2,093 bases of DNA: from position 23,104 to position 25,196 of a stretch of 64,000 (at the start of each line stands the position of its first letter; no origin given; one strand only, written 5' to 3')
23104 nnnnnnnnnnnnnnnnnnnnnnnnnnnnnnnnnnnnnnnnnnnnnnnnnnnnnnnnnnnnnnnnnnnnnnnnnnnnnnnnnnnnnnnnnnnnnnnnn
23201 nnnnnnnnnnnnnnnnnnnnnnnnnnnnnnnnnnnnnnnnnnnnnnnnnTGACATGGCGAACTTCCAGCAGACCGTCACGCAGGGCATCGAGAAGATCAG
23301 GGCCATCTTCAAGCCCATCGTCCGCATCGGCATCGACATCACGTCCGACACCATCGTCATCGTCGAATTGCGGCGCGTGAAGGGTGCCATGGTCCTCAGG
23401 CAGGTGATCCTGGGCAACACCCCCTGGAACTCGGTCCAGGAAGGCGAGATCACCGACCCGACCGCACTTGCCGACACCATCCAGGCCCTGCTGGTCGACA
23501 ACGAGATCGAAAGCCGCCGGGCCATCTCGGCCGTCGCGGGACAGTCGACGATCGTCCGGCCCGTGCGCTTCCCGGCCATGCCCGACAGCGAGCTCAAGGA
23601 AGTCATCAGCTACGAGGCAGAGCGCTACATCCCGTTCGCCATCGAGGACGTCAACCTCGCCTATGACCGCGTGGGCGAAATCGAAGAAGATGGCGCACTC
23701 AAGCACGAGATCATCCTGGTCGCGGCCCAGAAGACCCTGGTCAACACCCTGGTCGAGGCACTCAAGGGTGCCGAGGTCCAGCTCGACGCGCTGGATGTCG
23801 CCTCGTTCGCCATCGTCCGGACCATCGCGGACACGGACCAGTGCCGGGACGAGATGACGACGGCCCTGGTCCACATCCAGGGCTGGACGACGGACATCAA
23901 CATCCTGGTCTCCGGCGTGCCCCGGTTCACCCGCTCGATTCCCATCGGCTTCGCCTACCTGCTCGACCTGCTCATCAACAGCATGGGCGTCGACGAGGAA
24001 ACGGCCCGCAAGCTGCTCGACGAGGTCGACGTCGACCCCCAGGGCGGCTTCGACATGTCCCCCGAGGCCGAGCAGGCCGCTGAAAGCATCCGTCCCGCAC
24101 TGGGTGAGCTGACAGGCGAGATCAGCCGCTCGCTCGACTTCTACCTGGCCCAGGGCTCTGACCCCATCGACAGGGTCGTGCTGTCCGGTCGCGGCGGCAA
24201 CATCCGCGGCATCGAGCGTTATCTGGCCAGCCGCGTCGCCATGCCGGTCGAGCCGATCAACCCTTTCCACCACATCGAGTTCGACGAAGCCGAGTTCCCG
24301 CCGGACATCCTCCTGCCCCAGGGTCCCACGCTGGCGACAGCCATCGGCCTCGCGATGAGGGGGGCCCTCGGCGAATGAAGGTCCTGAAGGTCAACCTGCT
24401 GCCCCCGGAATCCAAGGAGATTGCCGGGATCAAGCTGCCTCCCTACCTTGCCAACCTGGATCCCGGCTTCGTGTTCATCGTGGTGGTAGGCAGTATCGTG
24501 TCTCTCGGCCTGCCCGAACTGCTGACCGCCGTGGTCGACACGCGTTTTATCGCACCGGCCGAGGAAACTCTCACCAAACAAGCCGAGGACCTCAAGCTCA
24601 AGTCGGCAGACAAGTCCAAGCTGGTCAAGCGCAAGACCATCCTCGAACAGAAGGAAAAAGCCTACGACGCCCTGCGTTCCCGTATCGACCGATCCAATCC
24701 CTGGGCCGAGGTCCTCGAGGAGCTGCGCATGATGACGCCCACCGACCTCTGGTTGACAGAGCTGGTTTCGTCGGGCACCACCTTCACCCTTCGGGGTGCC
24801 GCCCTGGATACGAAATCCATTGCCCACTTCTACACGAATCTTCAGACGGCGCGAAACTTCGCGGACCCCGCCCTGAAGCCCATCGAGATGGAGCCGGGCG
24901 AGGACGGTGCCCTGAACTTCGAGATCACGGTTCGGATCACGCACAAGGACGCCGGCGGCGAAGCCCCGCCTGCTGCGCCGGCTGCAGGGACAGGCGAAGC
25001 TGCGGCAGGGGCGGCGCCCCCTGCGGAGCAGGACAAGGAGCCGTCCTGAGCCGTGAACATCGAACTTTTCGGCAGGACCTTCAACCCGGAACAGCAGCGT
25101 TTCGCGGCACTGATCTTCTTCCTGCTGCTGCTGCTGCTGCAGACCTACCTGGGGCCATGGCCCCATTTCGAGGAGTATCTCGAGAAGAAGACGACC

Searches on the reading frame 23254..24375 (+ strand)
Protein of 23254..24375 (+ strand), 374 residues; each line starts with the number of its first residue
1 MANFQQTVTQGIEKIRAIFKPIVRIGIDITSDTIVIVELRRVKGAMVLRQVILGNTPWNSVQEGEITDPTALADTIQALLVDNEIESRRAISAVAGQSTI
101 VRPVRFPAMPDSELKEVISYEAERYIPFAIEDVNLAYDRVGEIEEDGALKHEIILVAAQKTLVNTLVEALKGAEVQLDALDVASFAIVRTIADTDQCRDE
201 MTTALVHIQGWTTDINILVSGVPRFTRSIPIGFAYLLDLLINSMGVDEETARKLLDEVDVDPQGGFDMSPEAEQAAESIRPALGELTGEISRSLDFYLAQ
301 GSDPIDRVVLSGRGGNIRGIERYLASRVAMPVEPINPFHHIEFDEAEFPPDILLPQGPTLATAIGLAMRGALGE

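Call 7: search_protein_families(library=pfam, proteins=[window:23254-24375:+], max_evalue=0.001)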
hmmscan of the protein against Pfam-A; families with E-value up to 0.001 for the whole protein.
window:23254-24375:+ (374 aa): 1 family
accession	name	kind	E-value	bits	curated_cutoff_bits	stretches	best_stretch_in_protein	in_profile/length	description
PF11104.14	PilM_2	-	1.3e-44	153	27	1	26-370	1-339/340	Type IV pilus assembly protein PilM;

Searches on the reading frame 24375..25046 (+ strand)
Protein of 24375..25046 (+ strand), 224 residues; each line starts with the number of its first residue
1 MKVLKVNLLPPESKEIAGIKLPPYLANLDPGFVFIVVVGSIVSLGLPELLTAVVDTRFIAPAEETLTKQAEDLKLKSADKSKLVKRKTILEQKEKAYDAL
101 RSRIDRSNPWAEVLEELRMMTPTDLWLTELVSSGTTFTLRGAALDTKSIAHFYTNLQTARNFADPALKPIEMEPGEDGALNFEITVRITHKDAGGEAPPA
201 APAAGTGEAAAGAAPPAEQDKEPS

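Call 7: search_protein_families(library=pfam, proteins=[window:24375-25046:+], max_evalue=0.001)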
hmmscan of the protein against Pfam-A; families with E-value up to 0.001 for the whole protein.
window:24375-25046:+ (224 aa): 1 family
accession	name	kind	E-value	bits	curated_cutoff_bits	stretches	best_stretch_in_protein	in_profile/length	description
PF05137.18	PilN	-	7.8e-13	48.7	22.8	1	113-188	2-78/78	Fimbrial assembly protein (PilN)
